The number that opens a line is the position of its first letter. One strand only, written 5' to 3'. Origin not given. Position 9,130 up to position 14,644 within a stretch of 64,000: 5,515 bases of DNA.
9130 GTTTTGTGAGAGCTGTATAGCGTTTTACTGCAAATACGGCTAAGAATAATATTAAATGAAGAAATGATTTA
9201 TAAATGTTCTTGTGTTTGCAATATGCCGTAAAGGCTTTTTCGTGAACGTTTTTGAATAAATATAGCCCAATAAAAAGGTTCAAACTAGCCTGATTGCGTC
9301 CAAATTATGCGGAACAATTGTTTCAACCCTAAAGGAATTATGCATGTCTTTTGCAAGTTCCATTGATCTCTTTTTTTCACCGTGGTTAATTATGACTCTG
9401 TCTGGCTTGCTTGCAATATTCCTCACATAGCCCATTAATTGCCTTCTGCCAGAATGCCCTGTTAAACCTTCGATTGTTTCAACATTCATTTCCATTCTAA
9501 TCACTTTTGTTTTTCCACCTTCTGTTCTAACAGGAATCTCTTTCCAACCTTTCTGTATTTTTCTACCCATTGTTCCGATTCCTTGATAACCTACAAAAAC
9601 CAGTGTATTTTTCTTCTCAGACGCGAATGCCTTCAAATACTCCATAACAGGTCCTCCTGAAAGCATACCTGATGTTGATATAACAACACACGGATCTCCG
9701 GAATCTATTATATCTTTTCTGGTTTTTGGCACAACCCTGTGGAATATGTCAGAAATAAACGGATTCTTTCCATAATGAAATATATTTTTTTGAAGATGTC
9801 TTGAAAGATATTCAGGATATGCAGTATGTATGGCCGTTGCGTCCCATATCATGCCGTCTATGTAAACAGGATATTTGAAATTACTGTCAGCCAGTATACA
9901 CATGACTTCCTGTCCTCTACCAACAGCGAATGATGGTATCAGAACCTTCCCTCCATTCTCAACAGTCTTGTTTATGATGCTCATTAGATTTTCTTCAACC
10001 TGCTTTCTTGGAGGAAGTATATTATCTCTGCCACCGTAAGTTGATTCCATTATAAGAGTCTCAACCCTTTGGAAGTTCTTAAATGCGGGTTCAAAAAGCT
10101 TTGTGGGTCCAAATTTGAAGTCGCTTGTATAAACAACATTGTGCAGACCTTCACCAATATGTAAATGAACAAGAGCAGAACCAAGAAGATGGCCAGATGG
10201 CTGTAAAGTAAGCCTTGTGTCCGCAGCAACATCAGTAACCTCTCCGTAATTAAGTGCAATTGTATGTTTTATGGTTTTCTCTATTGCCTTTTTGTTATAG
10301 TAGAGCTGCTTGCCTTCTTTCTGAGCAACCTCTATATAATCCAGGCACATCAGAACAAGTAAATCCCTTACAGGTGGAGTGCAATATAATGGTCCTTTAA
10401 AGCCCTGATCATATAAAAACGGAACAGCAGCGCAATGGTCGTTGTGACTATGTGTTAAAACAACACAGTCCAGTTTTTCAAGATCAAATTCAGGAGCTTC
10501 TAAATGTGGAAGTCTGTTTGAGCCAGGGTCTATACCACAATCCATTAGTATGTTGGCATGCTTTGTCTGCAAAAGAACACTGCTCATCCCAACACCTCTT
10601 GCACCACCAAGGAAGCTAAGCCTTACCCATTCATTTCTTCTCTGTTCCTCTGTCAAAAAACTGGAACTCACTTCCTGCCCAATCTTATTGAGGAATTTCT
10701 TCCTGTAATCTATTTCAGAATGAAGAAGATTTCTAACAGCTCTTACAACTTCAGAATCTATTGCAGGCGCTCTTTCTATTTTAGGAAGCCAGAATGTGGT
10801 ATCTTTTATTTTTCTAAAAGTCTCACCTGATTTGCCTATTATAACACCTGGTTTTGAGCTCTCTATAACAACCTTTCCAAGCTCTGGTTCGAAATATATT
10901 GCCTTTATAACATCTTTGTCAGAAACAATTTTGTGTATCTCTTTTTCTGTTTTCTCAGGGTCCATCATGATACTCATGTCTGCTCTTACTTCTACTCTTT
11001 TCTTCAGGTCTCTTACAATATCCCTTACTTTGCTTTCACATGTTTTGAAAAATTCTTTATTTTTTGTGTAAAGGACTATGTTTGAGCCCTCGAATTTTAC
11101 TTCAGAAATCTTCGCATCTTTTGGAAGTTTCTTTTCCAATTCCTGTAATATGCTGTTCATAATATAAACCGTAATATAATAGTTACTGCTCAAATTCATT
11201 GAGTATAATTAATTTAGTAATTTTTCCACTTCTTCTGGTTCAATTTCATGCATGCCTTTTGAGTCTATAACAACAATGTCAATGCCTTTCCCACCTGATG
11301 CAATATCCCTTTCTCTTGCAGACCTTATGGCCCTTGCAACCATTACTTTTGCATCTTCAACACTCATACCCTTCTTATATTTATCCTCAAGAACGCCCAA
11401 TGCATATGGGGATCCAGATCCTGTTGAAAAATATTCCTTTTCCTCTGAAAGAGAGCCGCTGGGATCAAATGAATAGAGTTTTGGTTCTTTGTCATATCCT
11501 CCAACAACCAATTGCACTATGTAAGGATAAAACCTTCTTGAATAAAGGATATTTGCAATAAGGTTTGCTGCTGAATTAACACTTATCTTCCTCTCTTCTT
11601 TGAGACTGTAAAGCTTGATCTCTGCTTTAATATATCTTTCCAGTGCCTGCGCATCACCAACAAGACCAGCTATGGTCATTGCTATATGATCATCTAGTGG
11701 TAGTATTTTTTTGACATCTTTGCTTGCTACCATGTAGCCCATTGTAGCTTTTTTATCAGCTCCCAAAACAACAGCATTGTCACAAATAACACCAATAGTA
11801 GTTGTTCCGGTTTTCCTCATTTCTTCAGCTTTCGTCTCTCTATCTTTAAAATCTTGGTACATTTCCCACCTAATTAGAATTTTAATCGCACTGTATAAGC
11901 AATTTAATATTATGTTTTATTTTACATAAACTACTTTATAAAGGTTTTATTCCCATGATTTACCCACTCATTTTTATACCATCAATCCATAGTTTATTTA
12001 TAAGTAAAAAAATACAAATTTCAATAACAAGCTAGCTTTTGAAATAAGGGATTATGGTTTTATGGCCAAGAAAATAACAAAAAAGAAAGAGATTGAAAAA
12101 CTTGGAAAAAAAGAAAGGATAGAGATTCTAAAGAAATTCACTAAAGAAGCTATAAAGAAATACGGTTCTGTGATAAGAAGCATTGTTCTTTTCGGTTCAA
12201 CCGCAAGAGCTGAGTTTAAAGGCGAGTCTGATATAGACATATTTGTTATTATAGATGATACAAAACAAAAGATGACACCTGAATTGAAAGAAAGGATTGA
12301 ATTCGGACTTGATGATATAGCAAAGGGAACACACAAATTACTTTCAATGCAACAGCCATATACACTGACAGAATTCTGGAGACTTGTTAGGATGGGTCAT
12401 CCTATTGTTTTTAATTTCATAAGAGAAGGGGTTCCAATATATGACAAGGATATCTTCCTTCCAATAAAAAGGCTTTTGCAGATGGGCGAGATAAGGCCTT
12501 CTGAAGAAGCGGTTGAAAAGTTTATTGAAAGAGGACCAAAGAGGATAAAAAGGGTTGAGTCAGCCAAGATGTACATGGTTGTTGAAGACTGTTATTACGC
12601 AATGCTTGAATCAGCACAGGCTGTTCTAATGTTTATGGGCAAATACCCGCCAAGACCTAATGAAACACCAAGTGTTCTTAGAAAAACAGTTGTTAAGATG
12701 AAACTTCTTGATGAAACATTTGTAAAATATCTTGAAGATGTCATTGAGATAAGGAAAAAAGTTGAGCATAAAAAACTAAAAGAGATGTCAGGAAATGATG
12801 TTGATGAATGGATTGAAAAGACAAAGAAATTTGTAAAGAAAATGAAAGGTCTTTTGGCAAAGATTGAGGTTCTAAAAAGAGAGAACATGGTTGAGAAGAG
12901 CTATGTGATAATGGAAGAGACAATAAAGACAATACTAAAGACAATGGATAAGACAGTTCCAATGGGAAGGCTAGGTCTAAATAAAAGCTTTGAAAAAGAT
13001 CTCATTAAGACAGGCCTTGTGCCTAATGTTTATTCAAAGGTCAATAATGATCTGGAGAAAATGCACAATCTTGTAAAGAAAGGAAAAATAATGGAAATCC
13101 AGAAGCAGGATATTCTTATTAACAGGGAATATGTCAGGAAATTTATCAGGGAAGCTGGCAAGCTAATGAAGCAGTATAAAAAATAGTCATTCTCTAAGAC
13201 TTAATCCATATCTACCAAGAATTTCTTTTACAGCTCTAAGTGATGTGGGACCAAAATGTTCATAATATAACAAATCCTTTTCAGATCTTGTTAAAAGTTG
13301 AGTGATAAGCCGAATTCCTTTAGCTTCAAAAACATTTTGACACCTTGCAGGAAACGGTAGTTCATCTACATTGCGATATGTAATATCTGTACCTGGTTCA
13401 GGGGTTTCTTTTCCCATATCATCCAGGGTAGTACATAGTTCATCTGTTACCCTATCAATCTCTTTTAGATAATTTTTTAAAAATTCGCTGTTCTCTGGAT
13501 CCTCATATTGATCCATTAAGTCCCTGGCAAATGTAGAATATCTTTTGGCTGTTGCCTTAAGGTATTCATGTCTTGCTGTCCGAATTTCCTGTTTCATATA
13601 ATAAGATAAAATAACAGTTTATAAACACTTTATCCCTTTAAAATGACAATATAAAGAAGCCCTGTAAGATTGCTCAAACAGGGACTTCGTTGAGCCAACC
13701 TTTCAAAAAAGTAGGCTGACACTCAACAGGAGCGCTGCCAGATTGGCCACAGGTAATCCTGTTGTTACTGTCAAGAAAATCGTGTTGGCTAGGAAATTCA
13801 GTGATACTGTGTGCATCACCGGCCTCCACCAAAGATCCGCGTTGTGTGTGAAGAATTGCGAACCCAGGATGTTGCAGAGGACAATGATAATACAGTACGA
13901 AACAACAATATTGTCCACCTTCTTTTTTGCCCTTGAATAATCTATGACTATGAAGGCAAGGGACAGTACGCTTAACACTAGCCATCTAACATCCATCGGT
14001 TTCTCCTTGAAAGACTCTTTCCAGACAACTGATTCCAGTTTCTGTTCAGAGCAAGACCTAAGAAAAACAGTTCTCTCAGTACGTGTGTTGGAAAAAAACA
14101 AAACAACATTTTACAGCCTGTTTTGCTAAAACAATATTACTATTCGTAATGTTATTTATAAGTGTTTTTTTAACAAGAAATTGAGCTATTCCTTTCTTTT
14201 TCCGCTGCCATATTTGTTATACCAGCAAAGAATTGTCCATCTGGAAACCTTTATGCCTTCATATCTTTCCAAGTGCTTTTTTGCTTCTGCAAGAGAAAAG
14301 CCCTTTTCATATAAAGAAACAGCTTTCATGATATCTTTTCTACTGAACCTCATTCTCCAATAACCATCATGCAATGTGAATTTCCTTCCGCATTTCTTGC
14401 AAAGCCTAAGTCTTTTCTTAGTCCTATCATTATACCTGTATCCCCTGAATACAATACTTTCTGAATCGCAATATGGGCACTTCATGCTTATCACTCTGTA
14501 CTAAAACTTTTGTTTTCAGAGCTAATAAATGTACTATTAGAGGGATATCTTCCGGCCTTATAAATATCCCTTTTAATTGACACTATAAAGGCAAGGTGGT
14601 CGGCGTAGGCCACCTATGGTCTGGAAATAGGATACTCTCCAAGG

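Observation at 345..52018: Dispersed cassette-like system: nine GC-rich islands all end in hairpin + TTATA-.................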

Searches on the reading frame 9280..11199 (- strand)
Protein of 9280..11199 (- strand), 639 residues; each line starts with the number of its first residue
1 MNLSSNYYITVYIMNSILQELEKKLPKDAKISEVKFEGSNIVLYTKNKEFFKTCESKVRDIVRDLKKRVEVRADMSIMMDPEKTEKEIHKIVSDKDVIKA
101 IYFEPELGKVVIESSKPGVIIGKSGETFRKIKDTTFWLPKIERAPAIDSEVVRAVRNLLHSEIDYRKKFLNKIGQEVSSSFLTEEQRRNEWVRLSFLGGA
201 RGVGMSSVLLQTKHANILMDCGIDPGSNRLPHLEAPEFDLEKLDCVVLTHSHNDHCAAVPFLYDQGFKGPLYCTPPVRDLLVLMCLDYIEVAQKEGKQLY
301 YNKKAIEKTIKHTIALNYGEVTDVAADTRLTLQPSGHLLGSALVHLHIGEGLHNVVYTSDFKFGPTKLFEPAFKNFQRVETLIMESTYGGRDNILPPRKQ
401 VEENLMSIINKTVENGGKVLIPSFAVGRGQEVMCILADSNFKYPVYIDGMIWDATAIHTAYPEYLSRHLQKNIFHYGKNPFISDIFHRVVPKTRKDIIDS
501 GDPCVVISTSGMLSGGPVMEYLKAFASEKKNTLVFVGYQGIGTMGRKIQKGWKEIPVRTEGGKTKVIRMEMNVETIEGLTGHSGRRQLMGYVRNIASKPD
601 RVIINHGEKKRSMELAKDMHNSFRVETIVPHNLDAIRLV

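Call 26: search_protein_families(library=ncbifam, max_evalue=0.00001, proteins=[window:9280-11199:-])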
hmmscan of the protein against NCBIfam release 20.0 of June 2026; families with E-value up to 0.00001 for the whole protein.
window:9280-11199:- (639 aa): 7 families
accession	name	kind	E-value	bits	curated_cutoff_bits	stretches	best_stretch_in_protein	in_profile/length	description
TIGR03675.1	arCOG00543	equivalog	3.5e-250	831.6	580.2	1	15-638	2-630/631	beta-CASP ribonuclease aCPSF1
NF045584.1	cas14_MBL_CASP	equivalog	9.9e-86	288.4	800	1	192-631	1-433/612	type VII CRISPR-associated protein Cas14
TIGR04122.1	Xnuc_lig_assoc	equivalog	1.7e-13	50.1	325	1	313-459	64-204/326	ligase-associated DNA damage response exonuclease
TIGR00649.1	MG423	subfamily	1.1e-07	30.7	400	1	196-425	5-227/546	RNase J family beta-CASP ribonuclease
NF000801.0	PRK00055.1-3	equivalog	1.2e-06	27.8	252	0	205-260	20-71/307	ribonuclease Z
NF047419.1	RNase_J1_RnjA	exception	2.8e-06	26.3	820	0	196-425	6-225/549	ribonuclease J1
NF008887.0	PRK11921.1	equivalog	4.2e-06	25.9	635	0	201-277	31-106/396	anaerobic nitric oxide reductase flavorubredoxin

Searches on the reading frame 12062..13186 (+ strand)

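Call 26: search_protein_families(library=ncbifam, max_evalue=0.00001, proteins=[window:12062-13186:+])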
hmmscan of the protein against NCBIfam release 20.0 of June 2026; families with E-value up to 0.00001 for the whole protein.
window:12062-13186:+ (374 aa): 3 families
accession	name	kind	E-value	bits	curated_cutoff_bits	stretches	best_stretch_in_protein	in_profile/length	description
NF051895.1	anti_phage_HalB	equivalog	2.9e-06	27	190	0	41-72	2-33/211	anti-phage Hailong system nucleotidyltransferase HalB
NF033061.1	ANT_4p_I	equivalog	7.4e-06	25.7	350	0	13-70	5-62/253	ANT(4')-I family aminoglycoside nucleotidyltransferase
NF047752.1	MntA_antitoxin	equivalog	7.9e-06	25.7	60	0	38-76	7-46/106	type VII toxin-antitoxin system MntA family adenylyltransferase antitoxin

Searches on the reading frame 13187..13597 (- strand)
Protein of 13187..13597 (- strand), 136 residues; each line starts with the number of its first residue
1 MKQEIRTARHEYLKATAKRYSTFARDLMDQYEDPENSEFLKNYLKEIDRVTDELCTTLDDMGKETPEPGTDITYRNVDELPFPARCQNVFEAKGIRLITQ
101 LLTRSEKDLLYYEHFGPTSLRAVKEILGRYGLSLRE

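Call 11: search_protein_families(library=pfam, max_evalue=0.01, proteins=[window:13187-13597:-])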
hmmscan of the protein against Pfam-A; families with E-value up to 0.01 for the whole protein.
window:13187-13597:- (136 aa): 1 family
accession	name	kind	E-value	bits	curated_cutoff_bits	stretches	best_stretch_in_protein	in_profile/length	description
PF03118.21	RNA_pol_A_CTD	-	6.1e-11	42.3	23.8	1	70-127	8-65/67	Bacterial RNA polymerase, alpha chain C terminal domain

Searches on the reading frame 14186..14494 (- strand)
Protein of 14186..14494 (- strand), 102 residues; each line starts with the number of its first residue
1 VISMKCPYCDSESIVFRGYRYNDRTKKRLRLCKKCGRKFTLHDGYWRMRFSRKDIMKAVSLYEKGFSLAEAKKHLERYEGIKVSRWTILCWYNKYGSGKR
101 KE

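Call 11: search_protein_families(library=pfam, max_evalue=0.01, proteins=[window:14186-14494:-])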
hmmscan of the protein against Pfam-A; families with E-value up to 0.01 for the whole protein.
window:14186-14494:- (102 aa): 3 families
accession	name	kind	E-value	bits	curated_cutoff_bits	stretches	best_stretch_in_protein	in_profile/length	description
PF02701.20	Zn_ribbon_Dof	-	0.00071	20.1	26.6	1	4-40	4-39/59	Dof domain, zinc finger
PF22811.2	Zn_ribbon_NrdR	-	0.0015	18.9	27.2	1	4-40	1-39/42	Transcriptional repressor NrdR-like, N-terminal domain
PF08271.17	Zn_Ribbon_TF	-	0.0028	17.6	29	0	4-37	1-27/43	TFIIB zinc-binding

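Call 55: find_homologous_proteins(query=window:14186-14494:-, max_evalue=0.00001)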
Query window:14186-14494:- (102 aa): 30 proteins with E <= 0.00001 among 31 candidates.
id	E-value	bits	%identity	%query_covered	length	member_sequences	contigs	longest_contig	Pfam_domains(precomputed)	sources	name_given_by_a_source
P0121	5.1e-62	224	100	97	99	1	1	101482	-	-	-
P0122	8.3e-47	176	80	86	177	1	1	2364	-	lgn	-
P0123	4.7e-37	144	67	99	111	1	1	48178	-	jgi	jgi:transposase-like protein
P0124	2.2e-35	139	71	90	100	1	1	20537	-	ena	-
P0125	3.0e-35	138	68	92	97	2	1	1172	-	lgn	-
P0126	3.5e-35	138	63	95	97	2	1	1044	-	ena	-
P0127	1.5e-34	136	60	93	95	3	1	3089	-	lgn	-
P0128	6.3e-34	134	64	93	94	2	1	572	-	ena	-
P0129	9.5e-34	134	63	93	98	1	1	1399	-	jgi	-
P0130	2.4e-33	132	62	92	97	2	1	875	-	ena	-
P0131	3.8e-33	132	64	93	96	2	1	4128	-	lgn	-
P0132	5.3e-33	131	61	94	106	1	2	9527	-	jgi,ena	-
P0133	1.4e-32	130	64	93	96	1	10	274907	-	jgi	-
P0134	3.8e-32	128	59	90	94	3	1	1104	-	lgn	-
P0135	5.2e-32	128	59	90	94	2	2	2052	-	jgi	jgi:transposase-like protein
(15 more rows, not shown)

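Call 56: search_protein_families(library=ncbifam, max_evalue=1, proteins=[window:14186-14494:-])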
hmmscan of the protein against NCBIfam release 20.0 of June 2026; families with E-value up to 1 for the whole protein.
window:14186-14494:- (102 aa): 11 families
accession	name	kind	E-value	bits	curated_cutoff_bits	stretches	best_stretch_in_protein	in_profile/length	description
NF033587.1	transpos_IS6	equivalog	3e-05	23.8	125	1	47-97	3-53/202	IS6 family transposase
NF033558.1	transpos_IS1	equivalog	4.4e-05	23.5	100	1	6-97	1-81/199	IS1 family transposase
NF050000.1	IS1_IS1595_Zn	domain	0.00011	22.6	28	1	6-41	1-33/34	IS1/IS1595 family N-terminal zinc-binding domain-containing protein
NF047912.1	ECs_2282_CxxC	subfamily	0.00015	21.6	37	1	2-40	1-38/60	ECs_2282 family putative zinc-binding protein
TIGR03655.1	anti_R_Lar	subfamily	0.014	15.7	39.6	1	5-41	3-40/55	Lar family restriction alleviation protein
NF048018.1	IS256_N_4Cys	domain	0.037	14.7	27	1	5-39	1-31/31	transposase-like zinc-binding domain-containing protein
TIGR00244.1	TIGR00244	equivalog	0.066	13.3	124.65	1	4-43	1-42/147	transcriptional regulator NrdR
NF041197.2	CxxC_Se_CxxC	equivalog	0.067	13.4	40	0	32-43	21-32/53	dual CXXC motif small (seleno)protein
NF001629.0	PRK00415.1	equivalog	0.15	11.6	70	1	3-17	14-28/62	30S ribosomal protein S27e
NF001607.0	PRK00398.1-4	equivalog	0.34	10.7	89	0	4-12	29-37/53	DNA-directed RNA polymerase subunit P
NF041869.1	paae_haloarch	equivalog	0.89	9.8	100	0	4-38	18-51/56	1,2-phenylacetyl-CoA epoxidase subunit PaaE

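Call 85: search_solved_structures(query=A1, max_evalue=1)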
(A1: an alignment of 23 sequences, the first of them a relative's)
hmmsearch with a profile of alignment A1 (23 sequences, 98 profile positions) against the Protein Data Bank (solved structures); distinct sequences matched with E-value up to 1: 8.
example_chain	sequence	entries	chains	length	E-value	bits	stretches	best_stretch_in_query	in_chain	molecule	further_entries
5egb_A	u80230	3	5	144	0.025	17.9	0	30-48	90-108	Histone-lysine N-methyltransferase PRDM9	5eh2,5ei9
8xuf_C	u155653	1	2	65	0.14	15.5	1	5-42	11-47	CDF1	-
2e5r_A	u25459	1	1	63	0.26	14.6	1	5-36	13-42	Dystrobrevin alpha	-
1i3q_I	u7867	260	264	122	0.28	14.5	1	4-51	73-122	DNA-DIRECTED RNA POLYMERASE II 14.2KD POLYPEPTIDE | DNA-directed RNA polymerase II, chain RPB9 | DNA-directed RNA polymerase II 14.2 kDa polypeptide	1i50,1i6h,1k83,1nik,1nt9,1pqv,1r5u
5v3g_D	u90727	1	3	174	0.42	14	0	31-48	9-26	PR domain zinc finger protein 9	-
4e6z_A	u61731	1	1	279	0.54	13.6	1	20-59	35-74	Apicoplast TIC22, putative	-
2o8k_A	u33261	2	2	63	0.69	13.3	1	62-92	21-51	RNA polymerase sigma factor RpoN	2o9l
9jzt_A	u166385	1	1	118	0.82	13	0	32-71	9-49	Zinc finger and BTB domain-containing protein 20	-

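Call 86: search_protein_families(library=pfam, alignment_id=A1, max_evalue=0.01)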
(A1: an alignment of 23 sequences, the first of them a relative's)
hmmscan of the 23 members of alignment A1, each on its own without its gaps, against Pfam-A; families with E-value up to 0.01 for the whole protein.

A. member 1, P0121 (99 aa): 3 families
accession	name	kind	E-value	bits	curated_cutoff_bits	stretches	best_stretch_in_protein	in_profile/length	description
PF22811.2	Zn_ribbon_NrdR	-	0.0014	19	27.2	1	1-37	1-39/42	Transcriptional repressor NrdR-like, N-terminal domain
PF02701.20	Zn_ribbon_Dof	-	0.0024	18.4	26.6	0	2-37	5-39/59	Dof domain, zinc finger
PF08271.17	Zn_Ribbon_TF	-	0.0024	17.8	29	0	1-34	1-27/43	TFIIB zinc-binding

B. families by the number of members that match (of 23 scanned): 17 families
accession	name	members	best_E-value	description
PF02701.20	Zn_ribbon_Dof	11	0.0001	Dof domain, zinc finger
PF22811.2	Zn_ribbon_NrdR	9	0.00011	Transcriptional repressor NrdR-like, N-terminal domain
PF08271.17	Zn_Ribbon_TF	8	0.00045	TFIIB zinc-binding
PF13248.11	Zn_ribbon_3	5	6.2e-05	zinc-ribbon domain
PF04606.18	Ogr_Delta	4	0.00075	Ogr/Delta-like zinc finger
PF13913.12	zf-C2HC_2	3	0.0059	zinc-finger of a C2HC-type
PF14420.11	Clr5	2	0.0013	Clr5 domain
PF23451.1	Zn_ribbon_PaaD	2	0.0026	PaaD zinc beta ribbon domain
PF06056.18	Terminase_5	2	0.003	Putative ATPase subunit of terminase (gpP-like)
PF09723.15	Zn_ribbon_8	2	0.0047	Zinc ribbon domain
PF01667.23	Ribosomal_S27e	2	0.0071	Ribosomal protein S27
PF05129.18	Zn_ribbon_Elf1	1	5.3e-05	Transcription elongation factor Elf1 like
PF14354.12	Lar_restr_allev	1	0.00073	Restriction alleviation protein Lar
PF15749.10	MRNIP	1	0.0021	MRN-interacting protein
PF08274.17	Zn_Ribbon_YjdM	1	0.0039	PhnA Zinc-Ribbon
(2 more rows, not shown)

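Call 90: predict_structure(alignment_id=A1)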
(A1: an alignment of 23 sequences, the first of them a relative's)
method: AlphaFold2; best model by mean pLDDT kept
length: 99 residues; sequences in the alignment: 23
mean_pLDDT: 81.0   pTM: 0.55
mean pLDDT of the five models: 81.0, 80.4, 79.4, 79.1, 78.4
residues with pLDDT >= 90: 35; 70-90: 43; 50-70: 17; < 50: 4
segments of 3 or more residues with pLDDT < 50: 97-99
pLDDT, mean of each block of 10 residues (from residue 1): 86 74 77 79 66 91 94 89 90 62
secondary structure, 60 per line:
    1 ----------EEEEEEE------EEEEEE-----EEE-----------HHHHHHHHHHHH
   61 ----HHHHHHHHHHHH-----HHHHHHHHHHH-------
elements in order: E11-17 E24-29 E35-37 H49-60 H65-76 H82-92

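Call 92: fold_search(model_id=the predicted structure, library=pdb)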
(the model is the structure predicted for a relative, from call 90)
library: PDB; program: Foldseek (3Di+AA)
matches with E <= 10: 251; with E <= 0.001: 0
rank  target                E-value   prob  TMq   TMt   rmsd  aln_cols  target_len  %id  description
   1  9a6n_B                2.4e-02  0.63  0.32  0.21  15.5       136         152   20  Integrative model of SOJ-NRDR by crosslinking MS and deep learning (released 2024-09-18)
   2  8yoz_A                3.8e-02  0.25  0.22  0.25  10.2        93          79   17  Crystal structure of the small zinc-finger protein ZifS (TTHA0897) from Thermus thermophilus HB8. (released 2025-03-19)
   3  8yoz_B                5.6e-02  0.23  0.19  0.24  10.8        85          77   20  Crystal structure of the small zinc-finger protein ZifS (TTHA0897) from Thermus thermophilus HB8. (released 2025-03-19)
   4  5v1u_D                6.0e-02  0.51  0.31  0.35  11.1       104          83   17  TbiB1 in Complex with the TbiA(beta) Leader Peptide (released 2018-09-05)
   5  8xuf_C                7.3e-02  1.00  0.35  0.63   2.7        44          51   32  CDF1 Dof domain in palindromic-bound complex with DNA duplex (released 2025-03-12)
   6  5v1u_C                2.2e-01  0.28  0.30  0.34  11.0       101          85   17  TbiB1 in Complex with the TbiA(beta) Leader Peptide (released 2018-09-05)
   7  9fxk_A                3.1e-01  0.28  0.32  0.22  13.5       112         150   18  Transcription repressor NrdR from E. coli, AMPPNP/ATP-bound state (released 2025-03-19)
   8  4xvn_A                3.3e-01  0.97  0.41  0.32   1.6        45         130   22  Crystal structure of the small terminase from thermophilic phage G20C (released 2016-02-10)
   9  6upy_I                4.6e-01  0.87  0.36  0.31   3.0        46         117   28  RNA polymerase II elongation complex with 5-guanidinohydantoin lesion in state 2E (released 2020-06-10)
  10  9fvr_A                4.9e-01  0.16  0.31  0.21  13.7       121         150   16  Transcription repressor NrdR from E. coli, ATP/dATP-bound state, SeMet protein (released 2025-03-19)
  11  8iue_V                4.9e-01  0.10  0.24  0.07  17.1       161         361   14  RNA polymerase III pre-initiation complex melting complex 1 (released 2023-05-24)
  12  6zxw_H                5.3e-01  0.63  0.27  0.43   4.7        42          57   26  Structure of Archaeoglobus fulgidus Trm11-Trm112 m2G10 tRNA methyltransferase complex bound to sinefungin (released 2020-09-23)
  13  6xg8_A                5.3e-01  0.54  0.51  0.16   5.8        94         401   16  ISCth4 transposase, pre-cleaved complex, PCC (released 2020-10-14)
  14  3clo_C                5.3e-01  0.30  0.32  0.13   9.6        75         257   16  Crystal structure of putative transcriptional regulator containing a LuxR DNA binding domain (NP_811094.1) from Bacter (released 2008-04-01)
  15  3cqz_I                5.6e-01  0.72  0.34  0.29   4.8        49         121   31  Crystal structure of 10 subunit RNA polymerase II in complex with the inhibitor alpha-amanitin (released 2008-07-22)
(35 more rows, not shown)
